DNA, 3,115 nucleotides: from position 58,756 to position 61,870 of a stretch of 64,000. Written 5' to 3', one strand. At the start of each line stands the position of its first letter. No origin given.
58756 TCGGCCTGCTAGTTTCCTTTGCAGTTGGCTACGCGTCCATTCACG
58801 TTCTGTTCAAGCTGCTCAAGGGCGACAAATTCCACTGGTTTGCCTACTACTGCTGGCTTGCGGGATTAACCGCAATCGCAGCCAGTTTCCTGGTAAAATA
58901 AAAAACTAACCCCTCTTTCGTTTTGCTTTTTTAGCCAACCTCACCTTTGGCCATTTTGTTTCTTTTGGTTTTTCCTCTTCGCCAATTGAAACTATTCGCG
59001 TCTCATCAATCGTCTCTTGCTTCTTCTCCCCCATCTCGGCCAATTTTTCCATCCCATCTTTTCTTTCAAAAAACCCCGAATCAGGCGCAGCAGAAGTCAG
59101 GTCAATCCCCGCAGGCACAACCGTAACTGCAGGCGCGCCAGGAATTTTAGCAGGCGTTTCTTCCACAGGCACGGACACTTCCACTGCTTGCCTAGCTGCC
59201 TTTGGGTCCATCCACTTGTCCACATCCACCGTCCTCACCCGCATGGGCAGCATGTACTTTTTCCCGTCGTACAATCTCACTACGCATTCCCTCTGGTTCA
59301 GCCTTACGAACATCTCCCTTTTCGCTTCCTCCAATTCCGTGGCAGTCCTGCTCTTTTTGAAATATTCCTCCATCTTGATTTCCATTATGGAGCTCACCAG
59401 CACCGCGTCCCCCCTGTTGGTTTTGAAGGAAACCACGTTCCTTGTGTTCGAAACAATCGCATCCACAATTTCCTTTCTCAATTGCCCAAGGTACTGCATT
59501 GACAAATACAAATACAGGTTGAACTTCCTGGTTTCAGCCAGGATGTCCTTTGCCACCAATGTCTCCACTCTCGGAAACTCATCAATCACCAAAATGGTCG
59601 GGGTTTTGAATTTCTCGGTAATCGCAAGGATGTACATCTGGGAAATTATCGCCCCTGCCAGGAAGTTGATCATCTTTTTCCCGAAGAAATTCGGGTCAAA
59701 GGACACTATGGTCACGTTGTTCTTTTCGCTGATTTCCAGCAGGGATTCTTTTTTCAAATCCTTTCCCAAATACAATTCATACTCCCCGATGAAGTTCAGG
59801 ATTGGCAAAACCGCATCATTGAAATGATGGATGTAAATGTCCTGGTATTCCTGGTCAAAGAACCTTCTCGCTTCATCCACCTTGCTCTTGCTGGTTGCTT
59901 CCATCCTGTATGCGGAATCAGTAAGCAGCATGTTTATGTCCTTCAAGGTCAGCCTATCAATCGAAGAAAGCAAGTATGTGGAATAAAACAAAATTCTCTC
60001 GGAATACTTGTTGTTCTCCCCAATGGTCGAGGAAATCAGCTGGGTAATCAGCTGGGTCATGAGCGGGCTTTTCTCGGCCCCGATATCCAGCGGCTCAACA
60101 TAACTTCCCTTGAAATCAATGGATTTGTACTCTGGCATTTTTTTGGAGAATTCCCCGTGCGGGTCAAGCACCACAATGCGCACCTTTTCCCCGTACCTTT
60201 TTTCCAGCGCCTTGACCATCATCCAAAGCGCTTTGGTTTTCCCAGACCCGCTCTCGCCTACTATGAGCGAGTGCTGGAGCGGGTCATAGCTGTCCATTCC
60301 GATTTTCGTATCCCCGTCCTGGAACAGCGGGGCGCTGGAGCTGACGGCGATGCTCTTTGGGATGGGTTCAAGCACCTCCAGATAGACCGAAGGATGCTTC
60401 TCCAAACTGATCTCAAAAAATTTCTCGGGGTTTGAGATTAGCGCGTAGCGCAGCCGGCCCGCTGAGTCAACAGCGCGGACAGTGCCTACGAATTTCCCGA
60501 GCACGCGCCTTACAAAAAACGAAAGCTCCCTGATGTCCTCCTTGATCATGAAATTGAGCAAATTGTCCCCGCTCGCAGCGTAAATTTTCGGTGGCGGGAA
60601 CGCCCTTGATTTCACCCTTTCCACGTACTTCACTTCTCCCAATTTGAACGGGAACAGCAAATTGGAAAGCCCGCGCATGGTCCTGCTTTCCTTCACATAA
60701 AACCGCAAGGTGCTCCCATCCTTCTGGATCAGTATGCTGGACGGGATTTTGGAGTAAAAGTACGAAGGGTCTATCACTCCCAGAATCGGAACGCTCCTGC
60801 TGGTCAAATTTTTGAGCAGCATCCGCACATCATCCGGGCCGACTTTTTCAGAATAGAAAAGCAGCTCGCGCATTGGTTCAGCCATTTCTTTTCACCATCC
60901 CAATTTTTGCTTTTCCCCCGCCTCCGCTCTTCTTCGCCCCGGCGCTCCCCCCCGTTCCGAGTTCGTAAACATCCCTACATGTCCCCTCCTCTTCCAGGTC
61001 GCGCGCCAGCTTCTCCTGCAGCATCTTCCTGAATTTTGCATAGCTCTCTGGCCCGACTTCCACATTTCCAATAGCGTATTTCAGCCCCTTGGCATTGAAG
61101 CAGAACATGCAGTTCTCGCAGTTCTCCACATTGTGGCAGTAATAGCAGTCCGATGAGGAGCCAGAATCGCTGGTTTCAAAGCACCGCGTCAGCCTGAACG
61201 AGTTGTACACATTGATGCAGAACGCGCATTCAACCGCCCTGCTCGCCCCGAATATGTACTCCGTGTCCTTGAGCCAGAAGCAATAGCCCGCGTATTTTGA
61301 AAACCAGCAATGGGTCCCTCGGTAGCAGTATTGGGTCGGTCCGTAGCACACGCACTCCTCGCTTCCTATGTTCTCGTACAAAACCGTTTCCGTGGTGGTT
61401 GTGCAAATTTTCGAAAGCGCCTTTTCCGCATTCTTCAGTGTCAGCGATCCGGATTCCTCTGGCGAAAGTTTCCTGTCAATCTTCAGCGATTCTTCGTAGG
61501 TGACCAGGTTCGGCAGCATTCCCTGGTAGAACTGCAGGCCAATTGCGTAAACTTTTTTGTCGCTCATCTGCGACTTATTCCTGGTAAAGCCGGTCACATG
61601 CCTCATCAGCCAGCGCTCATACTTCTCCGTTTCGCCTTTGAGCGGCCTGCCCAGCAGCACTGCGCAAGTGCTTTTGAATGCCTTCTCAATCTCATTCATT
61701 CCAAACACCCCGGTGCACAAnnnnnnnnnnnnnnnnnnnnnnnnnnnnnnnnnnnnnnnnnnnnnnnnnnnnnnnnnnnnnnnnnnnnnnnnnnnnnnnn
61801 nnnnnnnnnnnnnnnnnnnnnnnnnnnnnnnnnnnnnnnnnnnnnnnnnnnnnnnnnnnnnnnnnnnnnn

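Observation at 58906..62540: Tight three-gene operon: two paralogous cysteine-ladder repeat proteins plus a HerA/FtsK-family ATPase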

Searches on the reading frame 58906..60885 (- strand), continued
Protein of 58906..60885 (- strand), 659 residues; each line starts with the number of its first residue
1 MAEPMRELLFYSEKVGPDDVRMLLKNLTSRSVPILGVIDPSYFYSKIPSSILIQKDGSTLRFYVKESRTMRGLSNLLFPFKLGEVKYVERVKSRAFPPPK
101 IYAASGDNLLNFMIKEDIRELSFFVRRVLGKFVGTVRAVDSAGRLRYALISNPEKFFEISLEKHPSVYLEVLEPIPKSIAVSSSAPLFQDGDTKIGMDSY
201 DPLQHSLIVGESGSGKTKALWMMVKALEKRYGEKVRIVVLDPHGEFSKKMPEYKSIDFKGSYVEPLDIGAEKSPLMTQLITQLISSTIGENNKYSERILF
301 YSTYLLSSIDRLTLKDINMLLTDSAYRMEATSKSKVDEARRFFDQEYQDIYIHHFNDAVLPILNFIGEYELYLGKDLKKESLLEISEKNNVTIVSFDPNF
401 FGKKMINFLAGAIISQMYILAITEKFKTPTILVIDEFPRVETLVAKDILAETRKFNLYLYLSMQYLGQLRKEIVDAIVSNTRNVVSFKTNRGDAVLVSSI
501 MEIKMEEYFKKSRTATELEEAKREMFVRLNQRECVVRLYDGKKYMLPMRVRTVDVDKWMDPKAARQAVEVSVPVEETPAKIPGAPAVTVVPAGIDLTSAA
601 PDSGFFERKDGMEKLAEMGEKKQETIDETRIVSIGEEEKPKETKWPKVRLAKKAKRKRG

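Call 88: search_protein_families(library=pfam, proteins=[L140:5474-7012:+, L140:7009-7410:+, L140:7959-8618:+, L140:8629-9843:+, L140:9932-11149:+, L140:11164-11625:+, L140:11622-14342:+], max_evalue=0.001)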
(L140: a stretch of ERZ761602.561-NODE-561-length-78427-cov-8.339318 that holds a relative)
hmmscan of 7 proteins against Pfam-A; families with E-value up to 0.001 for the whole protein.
L140:5474-7012:+ (512 aa): 3 families
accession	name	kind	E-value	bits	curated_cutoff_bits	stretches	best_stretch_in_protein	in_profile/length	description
PF00239.26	Resolvase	-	4.2e-26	92.2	23.3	1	5-148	2-143/145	Resolvase, N terminal domain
PF07508.19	Recombinase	-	1.9e-15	57.4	21.1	1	172-258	2-99/102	Recombinase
PF13408.12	Zn_ribbon_recom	-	1.3e-06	29.1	25.3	1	277-318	6-53/58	Recombinase zinc beta ribbon domain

L140:7009-7410:+ (133 aa): 1 family
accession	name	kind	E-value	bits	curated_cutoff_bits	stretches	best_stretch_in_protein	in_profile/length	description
PF02452.23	PemK_toxin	-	1.1e-15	58.3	23.1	1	33-132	3-108/109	PemK-like, MazF-like toxin of type II toxin-antitoxin system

L140:7959-8618:+ (219 aa): 1 family
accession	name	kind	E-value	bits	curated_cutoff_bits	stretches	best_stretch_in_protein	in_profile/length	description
PF00857.26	Isochorismatase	-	5.2e-33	115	27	1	43-211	3-173/175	Isochorismatase domain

L140:8629-9843:+ (404 aa): 0 families

L140:9932-11149:+ (405 aa): 5 families
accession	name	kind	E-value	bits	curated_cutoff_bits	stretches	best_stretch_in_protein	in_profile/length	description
PF10412.15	TrwB_AAD_bind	-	8.2e-10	38.5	20.5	0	276-336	242-306/387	Type IV secretion-system coupling protein DNA-binding domain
PF12696.13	TraG-D_C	-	6e-06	26.6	22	1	280-341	1-67/126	TraM recognition site of TraD and TraG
PF13401.12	AAA_22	-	2.5e-05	25.1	27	0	33-71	7-45/130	AAA domain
PF13191.12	AAA_16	-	0.00083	20.3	32.6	0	18-52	11-45/167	AAA ATPase domain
PF01935.23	DUF87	-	0.00083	19.9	23.2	0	32-104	24-92/220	Helicase HerA, central domain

L140:11164-11625:+ (153 aa): 0 families

L140:11622-14342:+ (906 aa): 2 families
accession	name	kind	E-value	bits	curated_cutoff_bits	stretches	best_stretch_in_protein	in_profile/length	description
PF10412.15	TrwB_AAD_bind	-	3.5e-06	26.6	20.5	1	273-333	5-61/387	Type IV secretion-system coupling protein DNA-binding domain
PF01935.23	DUF87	-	0.00011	22.9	23.2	1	275-369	14-104/220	Helicase HerA, central domain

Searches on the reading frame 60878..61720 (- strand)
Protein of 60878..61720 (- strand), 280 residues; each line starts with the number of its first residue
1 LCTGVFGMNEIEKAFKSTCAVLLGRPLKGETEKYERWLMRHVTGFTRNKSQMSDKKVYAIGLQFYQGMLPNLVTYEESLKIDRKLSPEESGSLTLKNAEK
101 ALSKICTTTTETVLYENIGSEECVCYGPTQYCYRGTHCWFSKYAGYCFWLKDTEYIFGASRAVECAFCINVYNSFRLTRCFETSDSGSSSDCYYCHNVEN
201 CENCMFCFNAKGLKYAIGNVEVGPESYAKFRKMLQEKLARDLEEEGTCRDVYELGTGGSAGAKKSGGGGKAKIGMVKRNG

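Call 3: search_protein_families(library=pfam, proteins=[window:60878-61720:-], max_evalue=1)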
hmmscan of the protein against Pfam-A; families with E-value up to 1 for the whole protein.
window:60878-61720:- (280 aa): 1 family
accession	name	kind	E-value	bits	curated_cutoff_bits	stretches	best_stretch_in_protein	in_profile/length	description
PF02008.25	zf-CXXC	-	0.051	14.1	26.5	1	191-210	11-30/48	CXXC zinc finger domain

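Call 4: search_protein_families(library=padloc, proteins=[window:60878-61720:-], max_evalue=1)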
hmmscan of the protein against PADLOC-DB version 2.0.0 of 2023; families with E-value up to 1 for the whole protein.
window:60878-61720:- (280 aa): 0 families

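Call 5: search_protein_families(library=ncbifam, proteins=[window:60878-61720:-], max_evalue=1)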
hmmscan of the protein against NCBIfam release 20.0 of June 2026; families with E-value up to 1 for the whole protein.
window:60878-61720:- (280 aa): 0 families

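Call 48: search_protein_families(library=phrogs, proteins=[window:60878-61699:-], max_evalue=0.1)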
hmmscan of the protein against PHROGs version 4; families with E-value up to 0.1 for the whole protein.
window:60878-61699:- (273 aa): 0 families
